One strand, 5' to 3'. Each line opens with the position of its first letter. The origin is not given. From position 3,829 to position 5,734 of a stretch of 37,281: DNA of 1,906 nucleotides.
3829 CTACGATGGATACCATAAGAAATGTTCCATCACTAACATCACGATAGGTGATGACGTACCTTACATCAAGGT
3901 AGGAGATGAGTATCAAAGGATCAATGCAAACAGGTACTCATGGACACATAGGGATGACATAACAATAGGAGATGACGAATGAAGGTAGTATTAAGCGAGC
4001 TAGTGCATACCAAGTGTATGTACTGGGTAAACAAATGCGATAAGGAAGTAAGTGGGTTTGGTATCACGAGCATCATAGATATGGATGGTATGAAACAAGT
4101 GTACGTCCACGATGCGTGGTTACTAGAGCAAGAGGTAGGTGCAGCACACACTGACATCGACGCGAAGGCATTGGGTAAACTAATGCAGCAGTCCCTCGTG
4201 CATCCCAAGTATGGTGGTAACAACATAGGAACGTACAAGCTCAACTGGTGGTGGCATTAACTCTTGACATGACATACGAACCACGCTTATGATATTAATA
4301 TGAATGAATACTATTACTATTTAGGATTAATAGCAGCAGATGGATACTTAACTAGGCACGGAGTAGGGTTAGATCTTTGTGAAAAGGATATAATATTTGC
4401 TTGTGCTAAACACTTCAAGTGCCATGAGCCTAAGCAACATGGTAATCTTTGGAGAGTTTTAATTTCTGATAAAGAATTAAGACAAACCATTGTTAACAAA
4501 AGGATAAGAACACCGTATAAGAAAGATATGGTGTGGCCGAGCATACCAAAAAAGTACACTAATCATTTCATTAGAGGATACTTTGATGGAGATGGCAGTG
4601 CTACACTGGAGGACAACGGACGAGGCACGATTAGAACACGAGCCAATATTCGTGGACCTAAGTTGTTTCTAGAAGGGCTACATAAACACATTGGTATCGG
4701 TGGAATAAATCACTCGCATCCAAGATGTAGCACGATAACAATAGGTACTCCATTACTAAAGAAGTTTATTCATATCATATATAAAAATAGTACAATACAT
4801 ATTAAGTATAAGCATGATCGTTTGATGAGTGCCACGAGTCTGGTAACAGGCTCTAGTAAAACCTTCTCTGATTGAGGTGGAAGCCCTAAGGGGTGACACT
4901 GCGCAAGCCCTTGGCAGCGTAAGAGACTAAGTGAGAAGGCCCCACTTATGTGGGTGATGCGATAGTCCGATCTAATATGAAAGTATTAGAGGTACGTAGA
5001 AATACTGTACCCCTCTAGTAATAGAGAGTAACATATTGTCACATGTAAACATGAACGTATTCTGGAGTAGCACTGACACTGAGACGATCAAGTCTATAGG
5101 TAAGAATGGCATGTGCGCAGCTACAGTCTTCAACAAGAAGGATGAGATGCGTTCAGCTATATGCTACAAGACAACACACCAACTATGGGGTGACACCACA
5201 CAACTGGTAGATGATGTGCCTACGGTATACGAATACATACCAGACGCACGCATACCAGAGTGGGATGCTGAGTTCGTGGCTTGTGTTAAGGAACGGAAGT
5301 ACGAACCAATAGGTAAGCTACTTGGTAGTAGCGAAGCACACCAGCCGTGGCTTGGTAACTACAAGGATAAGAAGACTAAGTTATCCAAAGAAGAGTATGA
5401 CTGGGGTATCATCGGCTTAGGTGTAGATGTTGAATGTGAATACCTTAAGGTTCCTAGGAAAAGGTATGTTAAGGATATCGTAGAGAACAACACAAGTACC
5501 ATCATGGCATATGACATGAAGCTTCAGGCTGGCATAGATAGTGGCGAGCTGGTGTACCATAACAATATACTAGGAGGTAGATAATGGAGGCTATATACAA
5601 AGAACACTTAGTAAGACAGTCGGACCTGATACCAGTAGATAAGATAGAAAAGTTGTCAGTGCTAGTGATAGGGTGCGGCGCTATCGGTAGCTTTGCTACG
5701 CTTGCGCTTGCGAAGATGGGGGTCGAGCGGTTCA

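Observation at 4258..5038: Group I-like intron with a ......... endonuclease inserted inside the catalytic HxH of the JAB peptidase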

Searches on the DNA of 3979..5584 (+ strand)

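Call 4: search_rna_families(source=window, start=4100, end=5200, threshold=evalue, max_evalue=10, show_alignments=4)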
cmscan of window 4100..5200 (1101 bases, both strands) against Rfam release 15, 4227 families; matches with E-value up to 10: 2.
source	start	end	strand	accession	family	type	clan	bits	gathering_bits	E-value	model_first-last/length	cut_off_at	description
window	4934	5088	-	RF02672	SprX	Gene; sRNA;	-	19.3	80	0.16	1-151/151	no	Small pathogenicity island RNA X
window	4210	4276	+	RF00360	snoZ107_R87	Gene; snRNA; snoRNA; CD-box;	-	14.7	50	6.8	1-117/117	no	Small nucleolar RNA Z107/R87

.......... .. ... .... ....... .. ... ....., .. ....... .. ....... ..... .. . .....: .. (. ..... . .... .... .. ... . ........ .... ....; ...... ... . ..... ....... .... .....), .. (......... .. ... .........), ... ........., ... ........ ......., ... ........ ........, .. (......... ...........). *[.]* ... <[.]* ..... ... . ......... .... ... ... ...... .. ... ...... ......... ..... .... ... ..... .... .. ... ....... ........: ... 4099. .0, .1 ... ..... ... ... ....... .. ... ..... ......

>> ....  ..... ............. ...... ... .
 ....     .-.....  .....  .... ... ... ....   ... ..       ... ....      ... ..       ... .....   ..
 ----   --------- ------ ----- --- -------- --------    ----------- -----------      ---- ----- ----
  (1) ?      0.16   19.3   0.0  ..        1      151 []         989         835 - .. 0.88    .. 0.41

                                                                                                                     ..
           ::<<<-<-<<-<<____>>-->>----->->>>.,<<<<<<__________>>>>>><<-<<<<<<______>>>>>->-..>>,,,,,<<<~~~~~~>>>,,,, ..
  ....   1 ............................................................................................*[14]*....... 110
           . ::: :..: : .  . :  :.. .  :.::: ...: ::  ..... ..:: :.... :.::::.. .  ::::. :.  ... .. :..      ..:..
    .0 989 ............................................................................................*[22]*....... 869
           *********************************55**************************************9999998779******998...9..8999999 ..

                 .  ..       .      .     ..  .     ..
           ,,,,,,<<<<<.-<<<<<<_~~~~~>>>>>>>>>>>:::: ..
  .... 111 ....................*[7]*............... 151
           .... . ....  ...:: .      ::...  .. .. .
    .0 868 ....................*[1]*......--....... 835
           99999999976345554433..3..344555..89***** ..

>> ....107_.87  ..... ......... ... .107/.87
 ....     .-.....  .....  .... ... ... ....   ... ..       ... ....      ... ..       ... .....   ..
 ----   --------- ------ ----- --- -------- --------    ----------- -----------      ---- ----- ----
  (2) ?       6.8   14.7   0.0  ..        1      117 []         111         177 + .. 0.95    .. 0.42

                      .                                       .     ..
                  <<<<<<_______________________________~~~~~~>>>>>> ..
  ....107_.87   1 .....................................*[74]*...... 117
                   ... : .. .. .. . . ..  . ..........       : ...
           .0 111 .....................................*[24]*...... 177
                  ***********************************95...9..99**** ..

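Call 6: search_dna_similar(query=window:3979-5584:+, collection=phages, mode=distant, max_rows=30)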
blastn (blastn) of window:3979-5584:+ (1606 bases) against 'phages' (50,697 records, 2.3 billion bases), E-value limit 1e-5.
No match.

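Call 17: search_rna_families(source=window, start=4815, end=5050, threshold=evalue, max_evalue=10, show_alignments=3)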
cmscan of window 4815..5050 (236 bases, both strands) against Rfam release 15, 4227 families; matches with E-value up to 10: 3.
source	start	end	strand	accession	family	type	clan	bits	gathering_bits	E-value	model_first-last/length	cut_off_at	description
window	4832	4989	+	RF00028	Intron_gpI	Intron;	-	24.5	50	0.00016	1-253/253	no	Group I catalytic intron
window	4934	5045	+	RF04342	Plastid-psbA-1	Cis-reg;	CL00153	18.2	54.3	4.2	1-114/114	no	Plastid-psbA-1 3UTR RNA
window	4921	5037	+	RF02191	TCL6_1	Gene; lncRNA;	-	11.2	60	3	1-113/113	no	T-cell leukemia/lymphoma 6 conserved region 1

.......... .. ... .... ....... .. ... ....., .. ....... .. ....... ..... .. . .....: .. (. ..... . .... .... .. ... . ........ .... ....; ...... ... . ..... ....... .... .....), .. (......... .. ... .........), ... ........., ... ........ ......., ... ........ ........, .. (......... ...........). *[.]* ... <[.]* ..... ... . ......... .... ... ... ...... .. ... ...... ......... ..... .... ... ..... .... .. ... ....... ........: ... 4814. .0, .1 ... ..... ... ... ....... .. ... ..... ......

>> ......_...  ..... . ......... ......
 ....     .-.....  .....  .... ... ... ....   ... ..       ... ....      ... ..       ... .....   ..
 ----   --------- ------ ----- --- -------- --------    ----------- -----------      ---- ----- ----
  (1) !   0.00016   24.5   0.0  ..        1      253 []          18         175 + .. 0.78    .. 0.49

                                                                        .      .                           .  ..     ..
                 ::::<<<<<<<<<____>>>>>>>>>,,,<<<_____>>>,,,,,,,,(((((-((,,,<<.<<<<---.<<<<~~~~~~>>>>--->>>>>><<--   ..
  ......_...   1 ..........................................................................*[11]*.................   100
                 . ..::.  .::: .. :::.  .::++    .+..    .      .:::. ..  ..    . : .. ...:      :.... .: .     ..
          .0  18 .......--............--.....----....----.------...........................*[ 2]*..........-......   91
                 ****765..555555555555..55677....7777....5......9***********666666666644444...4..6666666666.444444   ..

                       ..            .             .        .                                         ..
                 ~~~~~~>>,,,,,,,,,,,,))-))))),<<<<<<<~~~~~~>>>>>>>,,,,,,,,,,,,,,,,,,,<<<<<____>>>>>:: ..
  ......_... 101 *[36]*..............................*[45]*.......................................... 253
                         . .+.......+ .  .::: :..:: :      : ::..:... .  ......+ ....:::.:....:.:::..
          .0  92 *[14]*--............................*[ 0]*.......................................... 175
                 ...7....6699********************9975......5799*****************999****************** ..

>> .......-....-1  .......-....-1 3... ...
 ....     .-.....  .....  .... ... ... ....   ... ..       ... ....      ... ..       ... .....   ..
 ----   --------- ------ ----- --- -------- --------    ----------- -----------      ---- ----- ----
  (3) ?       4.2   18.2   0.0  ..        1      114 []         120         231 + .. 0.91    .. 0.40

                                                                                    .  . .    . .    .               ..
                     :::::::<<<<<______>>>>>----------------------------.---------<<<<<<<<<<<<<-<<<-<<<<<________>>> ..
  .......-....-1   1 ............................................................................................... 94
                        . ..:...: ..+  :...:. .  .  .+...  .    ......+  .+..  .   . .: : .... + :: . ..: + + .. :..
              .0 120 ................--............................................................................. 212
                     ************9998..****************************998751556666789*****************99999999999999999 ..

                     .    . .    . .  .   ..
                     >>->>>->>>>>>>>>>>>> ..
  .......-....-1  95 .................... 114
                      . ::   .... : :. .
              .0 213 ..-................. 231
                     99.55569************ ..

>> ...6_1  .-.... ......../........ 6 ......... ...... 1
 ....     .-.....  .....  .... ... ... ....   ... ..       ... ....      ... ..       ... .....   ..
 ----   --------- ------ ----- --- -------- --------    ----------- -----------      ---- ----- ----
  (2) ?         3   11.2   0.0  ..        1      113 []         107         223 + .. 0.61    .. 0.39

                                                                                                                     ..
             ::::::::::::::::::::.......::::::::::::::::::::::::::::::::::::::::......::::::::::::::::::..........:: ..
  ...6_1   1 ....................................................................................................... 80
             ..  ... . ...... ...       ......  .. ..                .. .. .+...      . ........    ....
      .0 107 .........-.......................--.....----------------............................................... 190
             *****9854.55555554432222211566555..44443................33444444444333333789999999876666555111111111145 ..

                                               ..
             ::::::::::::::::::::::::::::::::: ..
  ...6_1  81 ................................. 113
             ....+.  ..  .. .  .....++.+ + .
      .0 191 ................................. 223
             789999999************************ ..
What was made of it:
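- On Group I intron: 24.5 bits against a cut-off of 50 (E 1.6e-4, core scanned alone; call 17).
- Rfam RF00028 aligns 4832-4989 as P2-P9 at E 1.6e-4 when the core is scanned alone (call 17).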

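Call 48: search_rna_families(source=L080, start=2850, end=4050, threshold=evalue, max_evalue=1, show_alignments=2)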
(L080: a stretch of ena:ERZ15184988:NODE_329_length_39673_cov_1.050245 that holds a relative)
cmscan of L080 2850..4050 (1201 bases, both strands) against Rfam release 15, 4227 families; matches with E-value up to 1: 3.
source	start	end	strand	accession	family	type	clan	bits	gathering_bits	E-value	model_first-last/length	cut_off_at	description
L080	3756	3986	-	RF00028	Intron_gpI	Intron;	-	84.3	50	9.8e-22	1-253/253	no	Group I catalytic intron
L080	3331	3356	-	RF01328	CRISPR-DR17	Gene; CRISPR;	CL00014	20.4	42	0.78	1-25/25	no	CRISPR RNA direct repeat element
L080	3923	3980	+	RF02671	Ysr35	Gene; sRNA;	-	12.9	428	0.57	1-339/339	no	Yersinia sRNA 35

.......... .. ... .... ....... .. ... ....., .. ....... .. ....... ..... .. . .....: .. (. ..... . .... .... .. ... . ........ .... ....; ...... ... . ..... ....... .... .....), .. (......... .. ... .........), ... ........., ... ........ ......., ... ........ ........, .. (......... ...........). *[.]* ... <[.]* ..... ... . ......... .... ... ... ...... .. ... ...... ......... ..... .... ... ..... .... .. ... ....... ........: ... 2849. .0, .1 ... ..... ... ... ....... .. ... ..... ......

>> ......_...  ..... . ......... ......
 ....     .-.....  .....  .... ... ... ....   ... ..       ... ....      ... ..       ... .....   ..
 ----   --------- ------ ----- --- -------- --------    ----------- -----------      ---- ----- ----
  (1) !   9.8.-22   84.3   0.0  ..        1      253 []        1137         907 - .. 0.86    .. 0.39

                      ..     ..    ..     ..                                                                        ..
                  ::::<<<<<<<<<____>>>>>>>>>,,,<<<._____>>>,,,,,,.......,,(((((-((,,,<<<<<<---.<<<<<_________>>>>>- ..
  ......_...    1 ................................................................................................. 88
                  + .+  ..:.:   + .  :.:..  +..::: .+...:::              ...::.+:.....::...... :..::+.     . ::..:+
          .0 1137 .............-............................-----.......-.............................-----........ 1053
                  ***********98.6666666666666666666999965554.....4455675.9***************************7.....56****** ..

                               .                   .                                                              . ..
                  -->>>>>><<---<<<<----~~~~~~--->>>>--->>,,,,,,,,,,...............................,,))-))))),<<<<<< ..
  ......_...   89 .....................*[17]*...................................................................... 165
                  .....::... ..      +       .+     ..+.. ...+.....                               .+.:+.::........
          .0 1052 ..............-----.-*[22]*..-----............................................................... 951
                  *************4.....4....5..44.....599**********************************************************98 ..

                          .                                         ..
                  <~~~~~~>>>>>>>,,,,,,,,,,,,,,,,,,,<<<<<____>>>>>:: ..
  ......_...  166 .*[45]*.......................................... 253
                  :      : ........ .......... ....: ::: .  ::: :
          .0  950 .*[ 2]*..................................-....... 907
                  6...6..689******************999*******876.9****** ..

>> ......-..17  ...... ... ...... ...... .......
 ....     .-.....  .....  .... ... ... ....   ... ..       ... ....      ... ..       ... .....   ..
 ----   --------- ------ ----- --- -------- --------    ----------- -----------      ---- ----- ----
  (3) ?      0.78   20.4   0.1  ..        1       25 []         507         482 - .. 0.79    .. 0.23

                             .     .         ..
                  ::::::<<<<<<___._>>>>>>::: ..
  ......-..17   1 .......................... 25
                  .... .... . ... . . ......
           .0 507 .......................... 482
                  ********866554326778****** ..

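Call 55: build_rna_model(alignment_id=A2, structure=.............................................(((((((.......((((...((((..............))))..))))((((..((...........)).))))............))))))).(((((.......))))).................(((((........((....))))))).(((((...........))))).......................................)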
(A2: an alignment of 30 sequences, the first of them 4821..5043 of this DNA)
Model R1 built from alignment A2 (30 sequences, 261 columns); structure: as given.
model positions 221; base pairs 34; branch points 4; effective number of sequences 3.04; information 0.59 bits per position. Calibrated on 0.2 Mb of random sequence (short: E-values are rough).
structure used (alignment columns):
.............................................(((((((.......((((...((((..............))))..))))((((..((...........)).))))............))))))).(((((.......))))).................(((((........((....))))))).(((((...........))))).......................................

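Call 56: search_with_rna_model(model_id=R1, source=window, filters=off, max_evalue=1)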
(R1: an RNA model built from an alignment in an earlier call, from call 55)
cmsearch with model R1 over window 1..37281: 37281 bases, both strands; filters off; matches with E-value up to 1: 33.
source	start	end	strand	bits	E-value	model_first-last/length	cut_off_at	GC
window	4822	5043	+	179.6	3.4e-54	1-221/221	no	0.46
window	32189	32260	-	11.8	0.017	1-221/221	no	0.38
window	1280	1348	-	10.2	0.051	1-221/221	no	0.3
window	1275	1343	+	10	0.062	1-221/221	no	0.29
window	12850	12917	+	9.7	0.074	1-221/221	no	0.37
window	20389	20451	+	9.2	0.11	1-221/221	no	0.32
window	3762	3828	+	8.9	0.13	1-221/221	no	0.36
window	12956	13021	+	8.9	0.13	1-221/221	no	0.33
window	18516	18572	-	8.9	0.13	1-221/221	no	0.33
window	13877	13972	+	8.6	0.16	1-221/221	no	0.43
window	13702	13779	+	8.4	0.19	1-221/221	no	0.33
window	4449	4508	+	8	0.24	1-221/221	no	0.27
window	12314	12384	+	7.8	0.29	1-221/221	no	0.32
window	17767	17830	-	7.6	0.32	1-221/221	no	0.23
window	5560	5616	+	7.5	0.36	1-221/221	no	0.32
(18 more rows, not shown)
